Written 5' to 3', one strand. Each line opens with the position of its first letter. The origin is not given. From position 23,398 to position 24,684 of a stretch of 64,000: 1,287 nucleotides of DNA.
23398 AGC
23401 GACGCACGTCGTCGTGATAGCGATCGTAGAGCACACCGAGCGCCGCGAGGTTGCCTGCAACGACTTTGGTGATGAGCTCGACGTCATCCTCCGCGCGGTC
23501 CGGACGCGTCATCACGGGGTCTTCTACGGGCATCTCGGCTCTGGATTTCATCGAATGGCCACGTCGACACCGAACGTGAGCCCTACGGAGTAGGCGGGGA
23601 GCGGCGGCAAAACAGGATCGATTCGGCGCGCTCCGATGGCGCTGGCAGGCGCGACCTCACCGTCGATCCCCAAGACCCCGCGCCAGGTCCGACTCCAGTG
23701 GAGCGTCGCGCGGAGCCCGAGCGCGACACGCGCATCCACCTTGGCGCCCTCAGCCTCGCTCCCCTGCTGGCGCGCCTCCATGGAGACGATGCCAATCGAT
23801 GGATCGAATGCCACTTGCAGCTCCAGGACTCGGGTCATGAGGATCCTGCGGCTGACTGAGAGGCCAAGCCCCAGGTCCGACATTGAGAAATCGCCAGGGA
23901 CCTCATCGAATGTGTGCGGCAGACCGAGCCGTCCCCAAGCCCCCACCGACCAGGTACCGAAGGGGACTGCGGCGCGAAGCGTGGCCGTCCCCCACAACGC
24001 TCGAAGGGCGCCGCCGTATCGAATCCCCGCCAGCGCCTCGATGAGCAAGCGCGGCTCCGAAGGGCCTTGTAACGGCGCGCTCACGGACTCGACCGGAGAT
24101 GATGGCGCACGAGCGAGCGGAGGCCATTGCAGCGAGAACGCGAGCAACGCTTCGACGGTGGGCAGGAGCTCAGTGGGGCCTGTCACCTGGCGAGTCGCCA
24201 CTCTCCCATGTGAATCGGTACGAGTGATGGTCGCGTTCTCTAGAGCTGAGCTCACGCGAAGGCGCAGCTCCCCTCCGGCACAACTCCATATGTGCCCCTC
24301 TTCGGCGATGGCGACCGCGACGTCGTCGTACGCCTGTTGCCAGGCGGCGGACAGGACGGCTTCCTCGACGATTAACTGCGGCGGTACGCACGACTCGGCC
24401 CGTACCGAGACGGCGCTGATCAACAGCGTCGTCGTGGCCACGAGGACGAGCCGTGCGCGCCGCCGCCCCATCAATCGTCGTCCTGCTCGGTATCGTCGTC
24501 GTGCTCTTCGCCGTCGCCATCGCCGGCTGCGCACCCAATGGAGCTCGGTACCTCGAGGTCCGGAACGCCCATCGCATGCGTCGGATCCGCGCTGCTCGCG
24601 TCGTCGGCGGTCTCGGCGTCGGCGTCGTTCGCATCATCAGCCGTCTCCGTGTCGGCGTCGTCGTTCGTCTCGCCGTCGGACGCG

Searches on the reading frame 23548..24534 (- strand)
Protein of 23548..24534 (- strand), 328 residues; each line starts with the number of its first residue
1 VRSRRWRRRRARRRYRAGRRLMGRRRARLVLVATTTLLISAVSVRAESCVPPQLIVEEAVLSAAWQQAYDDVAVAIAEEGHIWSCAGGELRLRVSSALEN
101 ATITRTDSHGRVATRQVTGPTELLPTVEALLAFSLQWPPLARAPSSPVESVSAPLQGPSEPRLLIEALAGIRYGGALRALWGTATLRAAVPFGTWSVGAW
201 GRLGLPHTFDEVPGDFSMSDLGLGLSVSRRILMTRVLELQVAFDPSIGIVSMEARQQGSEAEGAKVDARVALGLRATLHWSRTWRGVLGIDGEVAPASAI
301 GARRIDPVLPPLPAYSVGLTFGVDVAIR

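Call 10: search_protein_families(library=pfam, proteins=[window:23548-24534:-], max_evalue=0.01)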
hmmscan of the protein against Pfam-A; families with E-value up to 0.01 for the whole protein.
window:23548-24534:- (328 aa): 0 families

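Call 11: search_protein_families(library=ncbifam, proteins=[window:23548-24534:-], max_evalue=0.01)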
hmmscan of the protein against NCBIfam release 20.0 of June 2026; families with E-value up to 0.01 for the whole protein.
window:23548-24534:- (328 aa): 0 families

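Call 38: list_cluster_members(proteins=[P0122, window:9619-9741:-, window:21822-22949:-, window:23548-24474:-, window:24471-25229:-, window:10340-10702:-, window:10340-10570:-, window:8190-9527:+, window:10890-11951:-, window:13352-13942:-])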
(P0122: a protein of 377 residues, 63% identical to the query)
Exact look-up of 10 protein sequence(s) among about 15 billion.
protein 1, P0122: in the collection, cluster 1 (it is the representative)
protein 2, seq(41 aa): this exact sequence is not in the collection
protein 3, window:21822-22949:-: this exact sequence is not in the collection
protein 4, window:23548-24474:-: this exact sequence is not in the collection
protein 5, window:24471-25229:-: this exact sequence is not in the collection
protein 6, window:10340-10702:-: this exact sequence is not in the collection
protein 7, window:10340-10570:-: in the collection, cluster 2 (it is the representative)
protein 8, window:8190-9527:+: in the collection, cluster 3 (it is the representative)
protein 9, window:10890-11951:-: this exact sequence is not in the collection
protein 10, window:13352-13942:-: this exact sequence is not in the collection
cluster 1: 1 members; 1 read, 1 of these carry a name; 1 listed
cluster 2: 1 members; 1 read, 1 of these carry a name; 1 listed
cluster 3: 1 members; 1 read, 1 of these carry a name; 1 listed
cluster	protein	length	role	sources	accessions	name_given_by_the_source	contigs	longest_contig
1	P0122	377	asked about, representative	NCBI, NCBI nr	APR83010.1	Hypothetical protein A7982_08359 [Minicystis rosea]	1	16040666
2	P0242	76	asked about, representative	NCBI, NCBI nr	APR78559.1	Hypothetical protein A7982_03906 [Minicystis rosea]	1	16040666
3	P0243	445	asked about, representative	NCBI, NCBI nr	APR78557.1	Hypothetical protein A7982_03904 [Minicystis rosea]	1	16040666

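Call 67: search_protein_families(library=ncbifam, proteins=[window:23548-24474:-], max_evalue=0.00001)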
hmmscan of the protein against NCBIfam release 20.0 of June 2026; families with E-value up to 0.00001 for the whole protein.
window:23548-24474:- (308 aa): 0 families

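Call 74: find_homologous_proteins(query=window:23548-24474:-, max_evalue=0.00001)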
Query window:23548-24474:- (308 aa): 3 proteins with E <= 0.00001 among 8000 candidates.
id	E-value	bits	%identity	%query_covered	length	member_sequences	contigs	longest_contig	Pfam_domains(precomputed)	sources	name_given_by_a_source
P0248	9.4e-101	355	61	91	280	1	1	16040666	-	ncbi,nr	ncbi:Hypothetical protein A7982_08361 [Minicystis rosea]|nr:Hypothetical protein A7982_08361 [Minicy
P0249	4.6e-79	284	47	99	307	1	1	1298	-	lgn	-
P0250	2.4e-64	235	47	82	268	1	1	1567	-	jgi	jgi:hypothetical protein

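Call 90: predict_structure(alignment_id=A4)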
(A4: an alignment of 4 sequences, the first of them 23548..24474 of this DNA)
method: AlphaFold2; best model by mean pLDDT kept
length: 308 residues; sequences in the alignment: 4
mean_pLDDT: 70.8   pTM: 0.48
mean pLDDT of the five models: 70.8, 68.5, 54.5, 43.2, 42.0
residues with pLDDT >= 90: 35; 70-90: 157; 50-70: 58; < 50: 58
segments of 3 or more residues with pLDDT < 50: 1-28, 114-138, 189-193
pLDDT, mean of each block of 10 residues (from residue 1): 40 35 41 75 86 77 66 84 82 87 87 44 34 40 82 72 86 89 70 61 91 87 87 65 75 88 84 67 60 76 79
secondary structure, 60 per line:
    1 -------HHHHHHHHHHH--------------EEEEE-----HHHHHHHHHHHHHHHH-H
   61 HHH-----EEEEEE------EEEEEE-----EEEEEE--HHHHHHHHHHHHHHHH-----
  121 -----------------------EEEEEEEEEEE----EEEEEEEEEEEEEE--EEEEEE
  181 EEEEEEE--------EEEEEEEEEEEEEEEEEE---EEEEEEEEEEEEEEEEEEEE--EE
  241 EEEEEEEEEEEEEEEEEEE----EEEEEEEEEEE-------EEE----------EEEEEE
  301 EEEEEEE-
elements in order: H8-18 E33-37 H43-58 H60-63 E69-74 E81-86 E92-97 H100-115 E144-154 E159-172 E175-187 E196-213 E217-236 E239-259 E264-274 E282-284 E295-307

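Call 92: fold_search(model_id=the predicted structure, library=pdb)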
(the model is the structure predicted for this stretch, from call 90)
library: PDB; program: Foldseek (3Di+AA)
matches with E <= 10: 1068; with E <= 0.001: 24
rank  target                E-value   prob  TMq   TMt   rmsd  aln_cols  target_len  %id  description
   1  1p4t                  5.2e-07  1.00  0.37  0.66   4.9       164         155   10  Crystal structure of Neisserial surface protein A (NspA) (released 2003-07-22)
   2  9fzc_A                5.0e-06  1.00  0.36  0.58   5.2       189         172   12  Structure of OmpA-short in complex with nanobody Nb01 (released 2024-07-17)
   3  3qra                  7.0e-06  1.00  0.29  0.49   6.5       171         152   10  The crystal structure of Ail, the attachment invasion locus protein of Yersinia pestis (released 2011-11-23)
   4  9a2m_MODEL_1_A        7.8e-06  1.00  0.37  0.34  12.2       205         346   10  Model of E. coli OmpA by in-cell photo-crosslinking MS and deep learning (released 2023-02-24)
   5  9fzd_A                1.3e-05  1.00  0.38  0.62   4.8       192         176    8  Structure of OmpA-long in complex with nanobody Nb39 (released 2024-07-17)
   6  4rlc                  1.9e-05  1.00  0.33  0.66   4.3       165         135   14  Crystal structure of the N-terminal beta-barrel domain of Pseudomonas aeruginosa OprF (released 2015-04-22)
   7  1qj9                  2.1e-05  1.00  0.34  0.60   5.2       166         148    8  CRYSTAL STRUCTURE OF THE OUTER MEMBRANE PROTEIN OMPX FROM ESCHERICHIA COLI (released 1999-10-06)
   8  3dzm_B                6.4e-05  1.00  0.38  0.54   8.6       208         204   14  Crystal structure of a major outer membrane protein from Thermus thermophilus HB27 (released 2008-12-23)
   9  3dzm_A                8.9e-05  1.00  0.37  0.51   6.9       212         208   14  Crystal structure of a major outer membrane protein from Thermus thermophilus HB27 (released 2008-12-23)
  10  3dzm_C                1.1e-04  1.00  0.37  0.54   6.1       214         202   16  Crystal structure of a major outer membrane protein from Thermus thermophilus HB27 (released 2008-12-23)
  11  2m06_MODEL_1_A        2.6e-04  1.00  0.33  0.60   6.0       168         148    6  NMR structure of OmpX in phopspholipid nanodiscs (released 2012-12-12)
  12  3qrc_A                3.4e-04  1.00  0.30  0.49   6.5       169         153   11  The crystal structure of Ail, the attachment invasion locus protein of Yersinia pestis, in complex with the heparin an (released 2011-11-23)
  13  6x9z                  3.6e-04  1.00  0.26  0.59   6.6       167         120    9  De novo design of transmembrane beta-barrels (released 2021-02-17)
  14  3qrc_B                3.6e-04  1.00  0.30  0.49   6.7       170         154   11  The crystal structure of Ail, the attachment invasion locus protein of Yersinia pestis, in complex with the heparin an (released 2011-11-23)
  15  2x9k                  3.6e-04  0.99  0.19  0.21  18.9       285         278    8  Structure of a E.coli porin (released 2011-01-26)
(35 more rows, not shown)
